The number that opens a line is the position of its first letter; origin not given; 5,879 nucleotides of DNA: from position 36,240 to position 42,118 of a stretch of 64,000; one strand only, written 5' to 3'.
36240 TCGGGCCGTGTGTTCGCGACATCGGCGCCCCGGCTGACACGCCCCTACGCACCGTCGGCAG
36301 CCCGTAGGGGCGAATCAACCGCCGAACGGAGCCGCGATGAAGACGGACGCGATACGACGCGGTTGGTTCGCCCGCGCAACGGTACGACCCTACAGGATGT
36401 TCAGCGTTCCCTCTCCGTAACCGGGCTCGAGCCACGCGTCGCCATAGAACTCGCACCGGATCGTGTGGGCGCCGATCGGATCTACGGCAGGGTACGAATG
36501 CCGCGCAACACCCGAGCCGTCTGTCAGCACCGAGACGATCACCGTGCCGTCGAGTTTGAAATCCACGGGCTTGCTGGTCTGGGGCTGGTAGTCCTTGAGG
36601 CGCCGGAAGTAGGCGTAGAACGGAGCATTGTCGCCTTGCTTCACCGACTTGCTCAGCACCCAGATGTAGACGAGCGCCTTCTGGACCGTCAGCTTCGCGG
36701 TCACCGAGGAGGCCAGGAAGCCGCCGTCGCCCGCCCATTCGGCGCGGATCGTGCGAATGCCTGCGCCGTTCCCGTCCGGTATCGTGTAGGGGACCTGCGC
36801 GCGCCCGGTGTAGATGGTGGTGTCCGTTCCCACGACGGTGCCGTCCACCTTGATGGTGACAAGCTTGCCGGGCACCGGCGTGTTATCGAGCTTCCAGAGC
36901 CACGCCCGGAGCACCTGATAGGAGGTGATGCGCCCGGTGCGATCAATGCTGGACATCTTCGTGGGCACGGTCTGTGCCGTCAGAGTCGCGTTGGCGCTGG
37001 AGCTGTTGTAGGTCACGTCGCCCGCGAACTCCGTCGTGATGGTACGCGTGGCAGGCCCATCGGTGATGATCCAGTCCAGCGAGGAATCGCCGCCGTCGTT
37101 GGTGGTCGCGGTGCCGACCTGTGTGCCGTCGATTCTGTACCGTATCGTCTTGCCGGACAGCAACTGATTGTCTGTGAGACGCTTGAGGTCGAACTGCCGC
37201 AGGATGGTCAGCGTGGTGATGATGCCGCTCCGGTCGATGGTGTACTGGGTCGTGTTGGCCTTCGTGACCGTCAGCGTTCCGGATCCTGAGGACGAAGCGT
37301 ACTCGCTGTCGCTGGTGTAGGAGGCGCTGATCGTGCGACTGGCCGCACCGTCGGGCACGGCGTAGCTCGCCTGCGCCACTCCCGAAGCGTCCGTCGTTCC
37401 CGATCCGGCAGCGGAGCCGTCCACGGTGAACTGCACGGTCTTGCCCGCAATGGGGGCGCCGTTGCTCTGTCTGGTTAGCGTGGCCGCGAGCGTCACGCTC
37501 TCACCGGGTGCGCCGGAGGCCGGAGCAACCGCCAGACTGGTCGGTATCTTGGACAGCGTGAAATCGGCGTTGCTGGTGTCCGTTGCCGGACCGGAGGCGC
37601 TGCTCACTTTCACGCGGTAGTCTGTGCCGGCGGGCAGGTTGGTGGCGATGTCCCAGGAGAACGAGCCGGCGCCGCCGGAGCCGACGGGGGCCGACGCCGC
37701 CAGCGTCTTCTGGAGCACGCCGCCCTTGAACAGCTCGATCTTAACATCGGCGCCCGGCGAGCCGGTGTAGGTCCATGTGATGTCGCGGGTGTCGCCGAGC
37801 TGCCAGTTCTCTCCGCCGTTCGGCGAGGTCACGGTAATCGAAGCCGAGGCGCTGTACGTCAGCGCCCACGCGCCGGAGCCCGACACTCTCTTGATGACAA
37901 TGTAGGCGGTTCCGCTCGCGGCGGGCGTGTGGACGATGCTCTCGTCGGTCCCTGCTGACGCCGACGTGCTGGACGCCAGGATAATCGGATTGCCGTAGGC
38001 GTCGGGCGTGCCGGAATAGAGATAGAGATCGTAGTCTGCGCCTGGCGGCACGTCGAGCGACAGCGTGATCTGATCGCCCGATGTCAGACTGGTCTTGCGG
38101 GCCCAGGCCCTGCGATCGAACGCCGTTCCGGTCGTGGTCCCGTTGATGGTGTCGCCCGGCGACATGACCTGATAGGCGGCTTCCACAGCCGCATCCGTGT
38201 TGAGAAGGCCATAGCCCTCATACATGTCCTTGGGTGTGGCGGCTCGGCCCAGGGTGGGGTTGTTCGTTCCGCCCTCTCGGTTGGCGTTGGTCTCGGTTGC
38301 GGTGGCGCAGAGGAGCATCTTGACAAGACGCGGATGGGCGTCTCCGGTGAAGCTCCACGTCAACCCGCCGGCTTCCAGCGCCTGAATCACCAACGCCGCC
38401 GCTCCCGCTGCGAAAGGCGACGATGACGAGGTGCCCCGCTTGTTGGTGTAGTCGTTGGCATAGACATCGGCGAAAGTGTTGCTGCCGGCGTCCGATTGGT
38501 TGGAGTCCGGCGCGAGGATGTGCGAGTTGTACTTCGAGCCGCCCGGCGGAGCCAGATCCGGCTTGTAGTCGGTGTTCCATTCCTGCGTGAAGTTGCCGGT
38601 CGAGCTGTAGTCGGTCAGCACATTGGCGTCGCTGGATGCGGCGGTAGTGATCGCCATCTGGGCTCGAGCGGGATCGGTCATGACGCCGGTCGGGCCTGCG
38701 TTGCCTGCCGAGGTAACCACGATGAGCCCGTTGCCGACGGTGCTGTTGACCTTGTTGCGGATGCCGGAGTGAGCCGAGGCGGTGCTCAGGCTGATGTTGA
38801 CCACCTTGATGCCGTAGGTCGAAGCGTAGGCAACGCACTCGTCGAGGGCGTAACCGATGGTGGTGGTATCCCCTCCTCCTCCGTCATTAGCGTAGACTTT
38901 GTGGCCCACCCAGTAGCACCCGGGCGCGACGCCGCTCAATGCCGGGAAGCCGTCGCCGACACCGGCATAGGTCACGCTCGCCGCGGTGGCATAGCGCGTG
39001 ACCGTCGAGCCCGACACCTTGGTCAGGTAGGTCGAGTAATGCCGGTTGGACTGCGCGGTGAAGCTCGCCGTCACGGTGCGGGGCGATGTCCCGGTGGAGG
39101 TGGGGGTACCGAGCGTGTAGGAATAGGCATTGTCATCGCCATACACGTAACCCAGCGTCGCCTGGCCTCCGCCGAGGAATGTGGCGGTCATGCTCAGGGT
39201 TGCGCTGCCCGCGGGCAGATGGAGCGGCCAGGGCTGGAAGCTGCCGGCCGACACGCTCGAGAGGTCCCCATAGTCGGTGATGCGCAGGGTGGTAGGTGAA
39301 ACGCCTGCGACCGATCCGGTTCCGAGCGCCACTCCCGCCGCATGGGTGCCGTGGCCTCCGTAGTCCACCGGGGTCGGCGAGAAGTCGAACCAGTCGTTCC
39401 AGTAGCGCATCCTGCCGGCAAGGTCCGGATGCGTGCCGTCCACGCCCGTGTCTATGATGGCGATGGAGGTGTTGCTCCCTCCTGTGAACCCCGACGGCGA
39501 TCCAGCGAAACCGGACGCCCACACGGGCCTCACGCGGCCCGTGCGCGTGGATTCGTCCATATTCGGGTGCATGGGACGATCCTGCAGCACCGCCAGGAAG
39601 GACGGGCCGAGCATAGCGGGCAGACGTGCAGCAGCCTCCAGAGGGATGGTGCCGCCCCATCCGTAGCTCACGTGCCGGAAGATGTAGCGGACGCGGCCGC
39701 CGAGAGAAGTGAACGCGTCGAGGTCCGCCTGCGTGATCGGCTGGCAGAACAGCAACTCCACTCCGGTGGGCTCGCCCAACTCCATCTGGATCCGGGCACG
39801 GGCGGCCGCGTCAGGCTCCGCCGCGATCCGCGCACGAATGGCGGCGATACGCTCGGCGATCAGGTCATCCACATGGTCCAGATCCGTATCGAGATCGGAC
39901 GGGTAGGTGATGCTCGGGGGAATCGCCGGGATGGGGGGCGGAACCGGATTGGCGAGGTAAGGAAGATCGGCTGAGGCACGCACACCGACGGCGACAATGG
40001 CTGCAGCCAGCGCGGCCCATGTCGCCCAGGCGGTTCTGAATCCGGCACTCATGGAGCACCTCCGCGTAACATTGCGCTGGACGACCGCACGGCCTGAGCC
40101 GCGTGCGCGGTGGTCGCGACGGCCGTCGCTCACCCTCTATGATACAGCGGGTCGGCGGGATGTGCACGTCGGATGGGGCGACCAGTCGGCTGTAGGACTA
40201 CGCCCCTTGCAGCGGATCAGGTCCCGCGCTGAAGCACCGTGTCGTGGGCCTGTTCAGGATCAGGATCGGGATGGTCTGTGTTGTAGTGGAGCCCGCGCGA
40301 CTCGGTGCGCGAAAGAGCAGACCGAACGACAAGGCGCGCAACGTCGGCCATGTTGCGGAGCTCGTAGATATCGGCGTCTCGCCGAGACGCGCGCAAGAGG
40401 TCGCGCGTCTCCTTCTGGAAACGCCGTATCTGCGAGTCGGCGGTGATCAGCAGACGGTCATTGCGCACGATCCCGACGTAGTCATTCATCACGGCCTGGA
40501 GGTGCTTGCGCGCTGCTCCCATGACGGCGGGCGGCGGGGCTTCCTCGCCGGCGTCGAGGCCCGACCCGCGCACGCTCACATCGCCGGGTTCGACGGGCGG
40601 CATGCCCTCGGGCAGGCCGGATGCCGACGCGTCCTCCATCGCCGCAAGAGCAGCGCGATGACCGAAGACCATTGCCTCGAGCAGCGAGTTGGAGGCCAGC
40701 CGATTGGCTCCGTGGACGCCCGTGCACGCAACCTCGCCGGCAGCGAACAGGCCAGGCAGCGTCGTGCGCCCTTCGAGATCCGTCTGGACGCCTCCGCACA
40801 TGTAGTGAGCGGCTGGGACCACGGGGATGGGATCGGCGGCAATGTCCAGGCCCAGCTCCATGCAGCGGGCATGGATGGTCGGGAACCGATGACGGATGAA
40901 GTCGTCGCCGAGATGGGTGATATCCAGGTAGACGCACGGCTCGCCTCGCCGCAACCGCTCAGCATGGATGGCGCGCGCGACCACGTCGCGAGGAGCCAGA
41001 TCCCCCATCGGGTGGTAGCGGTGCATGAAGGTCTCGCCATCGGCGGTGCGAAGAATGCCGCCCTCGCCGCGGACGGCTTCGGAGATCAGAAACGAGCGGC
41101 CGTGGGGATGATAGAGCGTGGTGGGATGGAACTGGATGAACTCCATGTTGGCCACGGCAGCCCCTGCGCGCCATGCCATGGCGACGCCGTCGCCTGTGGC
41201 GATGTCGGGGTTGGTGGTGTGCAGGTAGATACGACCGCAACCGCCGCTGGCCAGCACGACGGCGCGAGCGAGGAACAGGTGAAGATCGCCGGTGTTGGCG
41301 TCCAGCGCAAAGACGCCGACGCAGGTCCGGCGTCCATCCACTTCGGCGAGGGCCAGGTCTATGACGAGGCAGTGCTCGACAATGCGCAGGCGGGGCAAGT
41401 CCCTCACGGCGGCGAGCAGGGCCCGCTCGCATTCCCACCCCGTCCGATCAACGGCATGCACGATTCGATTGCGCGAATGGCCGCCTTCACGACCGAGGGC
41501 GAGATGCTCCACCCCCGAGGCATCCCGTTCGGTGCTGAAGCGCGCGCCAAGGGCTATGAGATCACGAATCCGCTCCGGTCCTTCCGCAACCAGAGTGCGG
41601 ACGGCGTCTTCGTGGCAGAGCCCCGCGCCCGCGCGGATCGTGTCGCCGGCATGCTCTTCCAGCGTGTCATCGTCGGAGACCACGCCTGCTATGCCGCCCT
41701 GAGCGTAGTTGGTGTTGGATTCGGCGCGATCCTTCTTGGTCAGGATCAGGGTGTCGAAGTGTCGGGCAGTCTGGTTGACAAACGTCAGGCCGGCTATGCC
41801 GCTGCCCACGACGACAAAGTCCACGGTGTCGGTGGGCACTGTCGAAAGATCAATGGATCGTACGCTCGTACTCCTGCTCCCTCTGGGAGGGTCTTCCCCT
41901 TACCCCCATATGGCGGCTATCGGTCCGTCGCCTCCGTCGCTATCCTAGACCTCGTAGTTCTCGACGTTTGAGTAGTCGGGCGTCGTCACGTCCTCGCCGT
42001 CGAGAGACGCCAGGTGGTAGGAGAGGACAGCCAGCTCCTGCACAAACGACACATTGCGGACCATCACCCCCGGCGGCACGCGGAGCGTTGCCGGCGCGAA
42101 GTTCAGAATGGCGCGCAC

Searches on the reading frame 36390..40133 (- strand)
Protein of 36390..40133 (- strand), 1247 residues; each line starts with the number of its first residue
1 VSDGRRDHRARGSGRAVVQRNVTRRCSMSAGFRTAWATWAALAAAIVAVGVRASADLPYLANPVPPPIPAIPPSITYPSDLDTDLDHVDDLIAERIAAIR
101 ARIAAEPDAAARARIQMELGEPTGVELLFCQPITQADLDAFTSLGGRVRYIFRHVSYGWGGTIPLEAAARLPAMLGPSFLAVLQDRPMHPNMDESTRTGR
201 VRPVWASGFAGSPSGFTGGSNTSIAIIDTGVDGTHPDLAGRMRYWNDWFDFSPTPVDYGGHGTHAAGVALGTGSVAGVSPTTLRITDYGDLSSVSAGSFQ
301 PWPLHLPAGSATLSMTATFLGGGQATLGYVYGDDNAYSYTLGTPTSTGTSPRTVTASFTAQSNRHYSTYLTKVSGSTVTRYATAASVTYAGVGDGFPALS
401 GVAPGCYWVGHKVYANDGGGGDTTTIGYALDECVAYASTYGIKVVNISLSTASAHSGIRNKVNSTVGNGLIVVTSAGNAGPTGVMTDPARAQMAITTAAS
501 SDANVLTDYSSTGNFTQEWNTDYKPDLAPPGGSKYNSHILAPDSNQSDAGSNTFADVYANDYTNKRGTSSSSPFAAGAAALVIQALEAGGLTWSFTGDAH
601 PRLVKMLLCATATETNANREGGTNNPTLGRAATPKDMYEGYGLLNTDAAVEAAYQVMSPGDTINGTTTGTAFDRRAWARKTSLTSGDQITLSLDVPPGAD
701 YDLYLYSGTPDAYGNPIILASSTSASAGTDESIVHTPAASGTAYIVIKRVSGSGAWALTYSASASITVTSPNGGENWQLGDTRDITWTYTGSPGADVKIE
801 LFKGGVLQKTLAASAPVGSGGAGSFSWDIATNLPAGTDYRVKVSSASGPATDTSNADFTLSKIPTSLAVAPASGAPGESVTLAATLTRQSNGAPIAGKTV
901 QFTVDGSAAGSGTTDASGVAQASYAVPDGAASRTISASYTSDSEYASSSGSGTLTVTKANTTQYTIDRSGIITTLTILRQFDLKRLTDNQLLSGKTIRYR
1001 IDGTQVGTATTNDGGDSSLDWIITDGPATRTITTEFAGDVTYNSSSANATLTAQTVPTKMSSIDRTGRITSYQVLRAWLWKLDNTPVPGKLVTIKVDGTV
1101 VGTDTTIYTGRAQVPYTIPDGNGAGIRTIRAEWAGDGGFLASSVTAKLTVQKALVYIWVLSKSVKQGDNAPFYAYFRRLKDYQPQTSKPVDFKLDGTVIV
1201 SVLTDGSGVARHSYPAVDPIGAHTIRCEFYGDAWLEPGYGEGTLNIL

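Call 77: search_protein_families(library=pfam, proteins=[window:36390-40133:-], max_evalue=0.00001)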
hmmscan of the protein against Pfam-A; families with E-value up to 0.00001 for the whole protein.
window:36390-40133:- (1247 aa): 4 families
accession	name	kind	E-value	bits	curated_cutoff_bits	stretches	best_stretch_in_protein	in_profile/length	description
PF00082.27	Peptidase_S8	-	8.8e-31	107.7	21.8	2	390-616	65-280/288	Subtilase family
PF16640.11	Big_3_5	-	2.9e-18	66.6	35.5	1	869-957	3-88/88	Bacterial Ig-like domain (group 3)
PF10342.15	Kre9_KNH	-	2.7e-08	34.9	24.6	1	770-853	1-85/94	Kre9/KNH-like N-terminal Ig-like domain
PF17789.7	MG4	-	2.9e-06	27.8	24.7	0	888-941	23-77/95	Macroglobulin domain MG4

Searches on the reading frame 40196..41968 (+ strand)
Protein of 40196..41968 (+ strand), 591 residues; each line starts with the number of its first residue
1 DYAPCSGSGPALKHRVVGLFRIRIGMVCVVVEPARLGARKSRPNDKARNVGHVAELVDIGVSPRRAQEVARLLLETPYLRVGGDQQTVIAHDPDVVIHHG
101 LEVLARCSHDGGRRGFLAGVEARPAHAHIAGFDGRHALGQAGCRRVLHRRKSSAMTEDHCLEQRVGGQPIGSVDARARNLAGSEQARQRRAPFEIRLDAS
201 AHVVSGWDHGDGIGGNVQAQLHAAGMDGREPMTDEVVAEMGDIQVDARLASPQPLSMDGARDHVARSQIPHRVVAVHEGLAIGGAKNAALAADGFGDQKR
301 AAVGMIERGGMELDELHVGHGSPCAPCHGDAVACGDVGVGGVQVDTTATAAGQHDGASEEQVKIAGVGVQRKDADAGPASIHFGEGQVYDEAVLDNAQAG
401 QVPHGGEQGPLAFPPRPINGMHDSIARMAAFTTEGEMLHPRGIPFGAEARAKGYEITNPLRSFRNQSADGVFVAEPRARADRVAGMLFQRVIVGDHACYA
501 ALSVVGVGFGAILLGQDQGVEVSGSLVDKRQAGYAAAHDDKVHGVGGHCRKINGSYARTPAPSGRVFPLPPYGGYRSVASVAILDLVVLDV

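Call 48: search_protein_families(library=pfam, proteins=[window:40196-41968:+], max_evalue=0.01)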
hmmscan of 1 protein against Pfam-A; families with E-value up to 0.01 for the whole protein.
window:40196-41968:+ (591 aa): 0 families
